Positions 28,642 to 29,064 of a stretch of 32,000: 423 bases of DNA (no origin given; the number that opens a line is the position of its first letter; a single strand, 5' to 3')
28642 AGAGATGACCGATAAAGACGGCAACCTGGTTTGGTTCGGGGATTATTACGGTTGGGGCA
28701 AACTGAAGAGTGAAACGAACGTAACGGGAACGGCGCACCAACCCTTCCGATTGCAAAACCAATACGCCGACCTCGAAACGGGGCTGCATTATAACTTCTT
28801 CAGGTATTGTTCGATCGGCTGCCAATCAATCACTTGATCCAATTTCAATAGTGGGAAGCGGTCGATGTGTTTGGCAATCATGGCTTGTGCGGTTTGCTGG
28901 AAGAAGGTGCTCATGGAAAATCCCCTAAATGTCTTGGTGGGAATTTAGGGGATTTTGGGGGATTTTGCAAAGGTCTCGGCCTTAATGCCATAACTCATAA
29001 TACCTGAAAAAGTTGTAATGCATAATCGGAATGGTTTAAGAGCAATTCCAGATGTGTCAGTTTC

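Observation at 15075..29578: Rhs effector array behind the T6SS: two armed genes plus a reservoir of orphan 3' cassettes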

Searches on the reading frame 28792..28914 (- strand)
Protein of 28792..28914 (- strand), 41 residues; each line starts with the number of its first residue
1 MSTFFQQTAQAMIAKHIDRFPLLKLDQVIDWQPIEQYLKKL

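Call 72: search_protein_families(library=pfam, proteins=[window:28792-28914:-], max_evalue=0.01)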
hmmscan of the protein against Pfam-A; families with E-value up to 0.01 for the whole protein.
seq(41 aa): 0 families
